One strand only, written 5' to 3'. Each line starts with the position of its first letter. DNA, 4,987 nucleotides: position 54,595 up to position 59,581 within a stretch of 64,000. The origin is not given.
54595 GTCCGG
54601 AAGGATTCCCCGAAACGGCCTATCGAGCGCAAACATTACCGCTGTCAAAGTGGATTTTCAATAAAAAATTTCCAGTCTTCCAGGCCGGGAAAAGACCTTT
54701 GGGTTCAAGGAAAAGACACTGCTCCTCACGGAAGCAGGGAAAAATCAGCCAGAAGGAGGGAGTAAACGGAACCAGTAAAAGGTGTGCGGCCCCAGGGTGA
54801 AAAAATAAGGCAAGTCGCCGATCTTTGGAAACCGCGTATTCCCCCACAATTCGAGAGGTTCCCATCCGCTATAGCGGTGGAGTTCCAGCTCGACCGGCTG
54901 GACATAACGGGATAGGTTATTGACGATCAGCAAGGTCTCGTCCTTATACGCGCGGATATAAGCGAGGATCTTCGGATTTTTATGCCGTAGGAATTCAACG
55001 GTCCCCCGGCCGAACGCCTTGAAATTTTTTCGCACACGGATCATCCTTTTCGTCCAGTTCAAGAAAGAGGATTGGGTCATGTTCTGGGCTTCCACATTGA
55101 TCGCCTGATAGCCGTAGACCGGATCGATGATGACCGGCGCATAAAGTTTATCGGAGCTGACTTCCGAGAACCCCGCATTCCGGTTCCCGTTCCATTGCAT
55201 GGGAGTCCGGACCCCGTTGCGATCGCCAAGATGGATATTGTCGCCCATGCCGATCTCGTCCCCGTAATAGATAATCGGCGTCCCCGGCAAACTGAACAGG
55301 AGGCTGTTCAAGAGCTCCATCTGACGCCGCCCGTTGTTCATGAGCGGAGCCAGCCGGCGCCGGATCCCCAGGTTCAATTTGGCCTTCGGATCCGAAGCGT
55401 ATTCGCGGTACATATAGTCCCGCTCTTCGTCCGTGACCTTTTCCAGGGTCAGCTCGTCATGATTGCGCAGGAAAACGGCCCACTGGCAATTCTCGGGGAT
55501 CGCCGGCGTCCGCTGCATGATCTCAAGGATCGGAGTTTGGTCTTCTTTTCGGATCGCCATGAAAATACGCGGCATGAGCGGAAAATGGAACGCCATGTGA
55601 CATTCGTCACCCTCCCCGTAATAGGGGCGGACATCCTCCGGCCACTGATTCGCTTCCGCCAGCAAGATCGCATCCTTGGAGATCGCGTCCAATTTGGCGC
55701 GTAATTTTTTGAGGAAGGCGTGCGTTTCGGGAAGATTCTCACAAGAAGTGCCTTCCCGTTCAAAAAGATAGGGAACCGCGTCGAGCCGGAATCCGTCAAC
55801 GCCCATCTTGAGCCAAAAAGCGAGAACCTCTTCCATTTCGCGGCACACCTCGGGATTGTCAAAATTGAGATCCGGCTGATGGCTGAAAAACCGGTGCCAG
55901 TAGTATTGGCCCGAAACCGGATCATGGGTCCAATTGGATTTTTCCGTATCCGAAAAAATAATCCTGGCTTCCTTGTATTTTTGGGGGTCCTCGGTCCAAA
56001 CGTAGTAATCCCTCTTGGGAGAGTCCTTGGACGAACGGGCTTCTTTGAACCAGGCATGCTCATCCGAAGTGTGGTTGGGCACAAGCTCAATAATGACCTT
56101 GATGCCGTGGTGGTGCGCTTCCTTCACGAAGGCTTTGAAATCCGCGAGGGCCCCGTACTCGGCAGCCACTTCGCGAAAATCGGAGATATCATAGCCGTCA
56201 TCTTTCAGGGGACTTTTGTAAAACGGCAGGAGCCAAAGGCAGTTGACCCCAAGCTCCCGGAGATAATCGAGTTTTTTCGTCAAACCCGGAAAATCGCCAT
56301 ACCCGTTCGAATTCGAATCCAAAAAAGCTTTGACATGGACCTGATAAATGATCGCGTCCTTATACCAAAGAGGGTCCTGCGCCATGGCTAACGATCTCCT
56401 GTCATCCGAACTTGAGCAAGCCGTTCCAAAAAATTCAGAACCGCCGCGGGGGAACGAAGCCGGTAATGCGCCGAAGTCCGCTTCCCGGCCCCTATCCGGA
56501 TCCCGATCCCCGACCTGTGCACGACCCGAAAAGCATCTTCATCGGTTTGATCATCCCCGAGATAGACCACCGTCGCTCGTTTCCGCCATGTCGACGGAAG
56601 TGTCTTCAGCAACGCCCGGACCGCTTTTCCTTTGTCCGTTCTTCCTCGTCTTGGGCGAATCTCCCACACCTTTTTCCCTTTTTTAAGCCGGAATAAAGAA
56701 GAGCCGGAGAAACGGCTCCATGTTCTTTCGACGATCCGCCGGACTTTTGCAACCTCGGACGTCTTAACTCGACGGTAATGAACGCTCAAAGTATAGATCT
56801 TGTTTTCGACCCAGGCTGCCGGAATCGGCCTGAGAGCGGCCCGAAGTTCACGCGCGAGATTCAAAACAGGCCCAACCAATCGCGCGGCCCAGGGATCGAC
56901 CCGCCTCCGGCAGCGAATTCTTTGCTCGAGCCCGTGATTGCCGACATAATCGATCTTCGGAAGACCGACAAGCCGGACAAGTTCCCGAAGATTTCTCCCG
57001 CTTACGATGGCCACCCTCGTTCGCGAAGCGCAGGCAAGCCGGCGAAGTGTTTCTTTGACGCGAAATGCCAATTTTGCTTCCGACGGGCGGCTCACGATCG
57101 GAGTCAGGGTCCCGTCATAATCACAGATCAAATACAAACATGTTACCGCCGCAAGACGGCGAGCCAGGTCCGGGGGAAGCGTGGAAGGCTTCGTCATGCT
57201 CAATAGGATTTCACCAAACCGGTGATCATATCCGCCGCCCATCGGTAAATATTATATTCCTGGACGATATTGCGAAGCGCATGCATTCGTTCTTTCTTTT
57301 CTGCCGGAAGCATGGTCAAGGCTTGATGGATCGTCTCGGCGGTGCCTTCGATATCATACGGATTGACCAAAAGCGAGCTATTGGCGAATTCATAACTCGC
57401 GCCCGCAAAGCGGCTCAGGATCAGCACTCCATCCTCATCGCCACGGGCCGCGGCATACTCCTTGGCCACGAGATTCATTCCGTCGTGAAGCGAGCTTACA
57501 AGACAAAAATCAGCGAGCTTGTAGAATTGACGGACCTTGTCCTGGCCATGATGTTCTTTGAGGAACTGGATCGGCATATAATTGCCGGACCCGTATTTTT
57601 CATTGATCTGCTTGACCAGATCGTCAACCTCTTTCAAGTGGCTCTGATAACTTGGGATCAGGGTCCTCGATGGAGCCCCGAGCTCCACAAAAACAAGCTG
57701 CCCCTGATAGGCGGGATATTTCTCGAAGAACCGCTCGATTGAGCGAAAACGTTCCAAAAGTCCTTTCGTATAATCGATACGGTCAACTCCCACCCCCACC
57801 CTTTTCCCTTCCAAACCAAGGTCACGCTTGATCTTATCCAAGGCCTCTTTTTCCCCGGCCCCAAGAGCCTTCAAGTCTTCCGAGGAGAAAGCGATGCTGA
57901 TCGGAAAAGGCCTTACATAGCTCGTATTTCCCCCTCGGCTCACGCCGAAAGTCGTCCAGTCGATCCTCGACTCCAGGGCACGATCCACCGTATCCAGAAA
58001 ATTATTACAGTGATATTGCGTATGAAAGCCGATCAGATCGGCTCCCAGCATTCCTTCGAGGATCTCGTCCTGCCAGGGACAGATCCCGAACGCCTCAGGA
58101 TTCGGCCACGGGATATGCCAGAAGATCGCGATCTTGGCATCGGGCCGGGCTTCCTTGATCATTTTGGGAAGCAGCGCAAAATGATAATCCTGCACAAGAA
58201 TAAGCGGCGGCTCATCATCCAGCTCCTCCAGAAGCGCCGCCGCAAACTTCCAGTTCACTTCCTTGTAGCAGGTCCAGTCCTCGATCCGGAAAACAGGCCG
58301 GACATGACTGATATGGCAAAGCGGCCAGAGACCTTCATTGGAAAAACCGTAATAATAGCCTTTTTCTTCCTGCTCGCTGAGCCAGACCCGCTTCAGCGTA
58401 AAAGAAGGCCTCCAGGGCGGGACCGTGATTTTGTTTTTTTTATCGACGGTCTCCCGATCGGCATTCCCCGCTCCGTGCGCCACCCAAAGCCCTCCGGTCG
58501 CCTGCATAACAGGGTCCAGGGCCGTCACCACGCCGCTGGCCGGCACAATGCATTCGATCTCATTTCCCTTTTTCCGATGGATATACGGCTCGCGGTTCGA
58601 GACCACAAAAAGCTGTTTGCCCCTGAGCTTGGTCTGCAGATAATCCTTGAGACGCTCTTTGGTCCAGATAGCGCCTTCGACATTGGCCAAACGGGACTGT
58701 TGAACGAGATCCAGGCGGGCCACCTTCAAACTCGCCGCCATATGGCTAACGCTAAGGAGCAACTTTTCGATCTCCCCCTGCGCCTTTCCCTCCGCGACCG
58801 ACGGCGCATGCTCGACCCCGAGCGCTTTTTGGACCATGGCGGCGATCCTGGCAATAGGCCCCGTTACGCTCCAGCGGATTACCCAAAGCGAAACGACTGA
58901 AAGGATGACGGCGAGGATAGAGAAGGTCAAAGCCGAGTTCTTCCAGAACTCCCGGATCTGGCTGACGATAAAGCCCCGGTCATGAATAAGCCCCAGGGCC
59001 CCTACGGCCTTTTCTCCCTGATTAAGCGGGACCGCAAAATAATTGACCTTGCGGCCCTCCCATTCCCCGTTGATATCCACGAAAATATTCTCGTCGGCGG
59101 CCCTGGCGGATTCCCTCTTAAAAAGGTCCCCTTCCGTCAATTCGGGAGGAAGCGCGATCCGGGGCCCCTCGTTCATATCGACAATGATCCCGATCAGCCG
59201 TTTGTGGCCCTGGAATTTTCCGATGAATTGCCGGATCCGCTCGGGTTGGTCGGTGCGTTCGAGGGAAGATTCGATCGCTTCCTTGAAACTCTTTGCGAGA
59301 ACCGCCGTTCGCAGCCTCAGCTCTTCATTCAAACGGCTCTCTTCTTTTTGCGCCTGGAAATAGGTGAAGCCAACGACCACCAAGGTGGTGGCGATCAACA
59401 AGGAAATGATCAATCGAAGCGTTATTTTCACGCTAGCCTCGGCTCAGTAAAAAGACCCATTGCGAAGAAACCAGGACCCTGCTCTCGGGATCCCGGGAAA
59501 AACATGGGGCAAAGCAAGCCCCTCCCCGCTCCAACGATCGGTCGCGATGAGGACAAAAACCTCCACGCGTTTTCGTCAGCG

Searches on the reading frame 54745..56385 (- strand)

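Call 82: search_protein_families(library=pfam, proteins=[window:54745-56385:-], max_evalue=0.0001)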
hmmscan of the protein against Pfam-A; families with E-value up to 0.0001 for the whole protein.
window:54745-56385:- (546 aa): 3 families
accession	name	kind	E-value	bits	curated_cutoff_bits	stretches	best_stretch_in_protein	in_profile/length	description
PF00128.31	Alpha-amylase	-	8.2e-100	335.6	22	1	15-458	1-443/446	Alpha amylase, catalytic domain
PF16657.11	Malt_amylase_C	-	1.4e-27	96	27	1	461-538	1-75/75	Maltogenic Amylase, C-terminal domain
PF23915.1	SusG_C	-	2.8e-05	24.7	27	1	473-501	1-29/62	Alpha-amylase SusG C-terminal domain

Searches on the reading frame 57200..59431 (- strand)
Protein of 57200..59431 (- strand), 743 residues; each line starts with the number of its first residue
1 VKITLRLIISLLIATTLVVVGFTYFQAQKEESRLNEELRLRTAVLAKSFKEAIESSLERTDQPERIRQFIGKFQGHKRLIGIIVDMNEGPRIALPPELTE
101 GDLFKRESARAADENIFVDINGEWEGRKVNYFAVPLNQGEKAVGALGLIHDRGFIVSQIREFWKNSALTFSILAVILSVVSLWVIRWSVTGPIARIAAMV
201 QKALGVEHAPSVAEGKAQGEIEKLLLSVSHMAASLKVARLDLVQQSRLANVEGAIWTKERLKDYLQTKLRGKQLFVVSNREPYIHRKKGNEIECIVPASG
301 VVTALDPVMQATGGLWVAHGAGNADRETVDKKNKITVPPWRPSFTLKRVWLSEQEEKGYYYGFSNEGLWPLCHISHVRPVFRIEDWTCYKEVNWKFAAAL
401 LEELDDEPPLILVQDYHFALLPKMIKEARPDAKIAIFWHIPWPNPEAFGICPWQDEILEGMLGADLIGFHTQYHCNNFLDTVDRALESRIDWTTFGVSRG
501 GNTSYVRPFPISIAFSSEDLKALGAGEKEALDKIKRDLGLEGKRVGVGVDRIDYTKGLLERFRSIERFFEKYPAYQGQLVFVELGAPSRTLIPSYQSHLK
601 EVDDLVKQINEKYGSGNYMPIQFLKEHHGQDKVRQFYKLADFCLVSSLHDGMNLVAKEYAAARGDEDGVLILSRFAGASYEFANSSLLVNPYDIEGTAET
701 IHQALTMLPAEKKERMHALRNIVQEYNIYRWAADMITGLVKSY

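Call 82: search_protein_families(library=pfam, proteins=[window:57200-59431:-], max_evalue=0.0001)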
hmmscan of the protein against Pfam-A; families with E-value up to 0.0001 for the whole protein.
window:57200-59431:- (743 aa): 1 family
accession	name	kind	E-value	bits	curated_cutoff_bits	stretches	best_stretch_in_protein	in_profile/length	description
PF00982.27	Glyco_transf_20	-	1.5e-116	390.4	32.5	1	273-738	2-470/473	Glycosyltransferase family 20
